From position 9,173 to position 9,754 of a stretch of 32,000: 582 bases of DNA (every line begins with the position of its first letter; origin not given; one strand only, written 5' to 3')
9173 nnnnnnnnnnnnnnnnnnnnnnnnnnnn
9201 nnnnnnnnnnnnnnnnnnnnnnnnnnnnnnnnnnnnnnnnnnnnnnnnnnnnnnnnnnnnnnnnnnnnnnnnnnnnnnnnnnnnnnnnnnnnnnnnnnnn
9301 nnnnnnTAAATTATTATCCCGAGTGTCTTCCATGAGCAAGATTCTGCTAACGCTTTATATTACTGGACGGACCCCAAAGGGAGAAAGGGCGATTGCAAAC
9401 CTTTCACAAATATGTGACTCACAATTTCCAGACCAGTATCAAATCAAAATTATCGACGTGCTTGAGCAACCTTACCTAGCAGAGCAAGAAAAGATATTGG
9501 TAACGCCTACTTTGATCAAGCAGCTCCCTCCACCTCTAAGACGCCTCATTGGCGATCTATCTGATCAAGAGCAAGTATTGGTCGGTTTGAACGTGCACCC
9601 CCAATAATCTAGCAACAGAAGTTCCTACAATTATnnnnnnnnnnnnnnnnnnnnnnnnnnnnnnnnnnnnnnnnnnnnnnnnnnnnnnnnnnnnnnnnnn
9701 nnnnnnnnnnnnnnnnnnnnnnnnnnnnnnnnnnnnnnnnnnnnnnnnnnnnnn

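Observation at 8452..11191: Non-canonical Kai operon: a receiver-KaiA chimera followed by KaiB and KaiC (KaiA3B3C3-type oscillator module)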

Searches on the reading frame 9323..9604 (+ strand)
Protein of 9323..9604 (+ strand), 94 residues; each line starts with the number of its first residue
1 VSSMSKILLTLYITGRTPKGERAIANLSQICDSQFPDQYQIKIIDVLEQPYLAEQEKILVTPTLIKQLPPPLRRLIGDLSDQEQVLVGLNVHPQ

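Call 3: search_protein_families(library=pfam, proteins=[window:9323-9604:+], max_evalue=0.1)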
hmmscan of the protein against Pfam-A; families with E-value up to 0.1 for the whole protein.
window:9323-9604:+ (94 aa): 1 family
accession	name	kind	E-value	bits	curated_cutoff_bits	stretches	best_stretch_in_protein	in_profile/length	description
PF07689.18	KaiB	-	2.3e-29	101.3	27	1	11-90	2-81/82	KaiB domain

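Call 4: search_protein_families(library=ncbifam, proteins=[window:9323-9604:+], max_evalue=0.1)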
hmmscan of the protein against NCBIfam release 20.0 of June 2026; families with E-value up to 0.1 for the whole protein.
window:9323-9604:+ (94 aa): 3 families
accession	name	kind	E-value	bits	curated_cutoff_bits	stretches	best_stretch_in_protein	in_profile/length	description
NF006798.0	PRK09301.1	equivalog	8.6e-30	102.9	110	1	6-91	6-91/105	circadian clock protein KaiB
TIGR02654.1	circ_KaiB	equivalog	4.2e-29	100.5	145.3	1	8-90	5-87/87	circadian clock protein KaiB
NF006800.0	PRK09303.1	equivalog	1.8e-08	33.7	342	1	4-77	12-85/383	histidine kinase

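Call 28: search_solved_structures(query=window:9323-9604:+, max_evalue=0.001)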
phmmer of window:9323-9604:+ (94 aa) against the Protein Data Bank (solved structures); distinct sequences matched with E-value up to 0.001: 13.
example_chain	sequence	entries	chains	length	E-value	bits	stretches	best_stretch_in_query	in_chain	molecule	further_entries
2qke_A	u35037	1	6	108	1.3e-26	95.7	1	7-91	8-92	Circadian clock protein kaiB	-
1wwj_A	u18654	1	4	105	2.3e-26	94.9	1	7-91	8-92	Circadian clock protein kaiB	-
5jwq_B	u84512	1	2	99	2.4e-26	94.9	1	7-91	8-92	Circadian clock protein KaiB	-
1r5p_A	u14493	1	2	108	2.6e-26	94.8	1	7-91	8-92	circadian oscillation regulator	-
5jwo_B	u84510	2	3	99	7.9e-26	93.2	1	7-91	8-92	Circadian clock protein KaiB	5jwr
4kso_C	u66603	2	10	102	8.3e-26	93.1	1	3-91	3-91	Circadian clock protein KaiB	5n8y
1vgl_A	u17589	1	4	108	9.2e-26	93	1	7-91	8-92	Circadian clock protein kaiB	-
5jyt_A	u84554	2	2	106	9.4e-26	93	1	7-91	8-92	Circadian clock protein KaiB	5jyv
8fwj_M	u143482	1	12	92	1e-25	92.9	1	9-91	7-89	Circadian clock protein KaiB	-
4kun_A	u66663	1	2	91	8.2e-18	67.6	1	4-90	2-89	Hypothetical protein Lpp1115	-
8ubh_A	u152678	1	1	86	1.2e-14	57.5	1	9-82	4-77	Circadian oscillation regulator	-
6x61_B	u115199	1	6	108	2e-07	34.5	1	8-77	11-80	Adaptive-response sensory-kinase SasA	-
1t4y_A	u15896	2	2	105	0.00069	23.1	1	7-82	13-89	Adaptive-response sensory-kinase sasA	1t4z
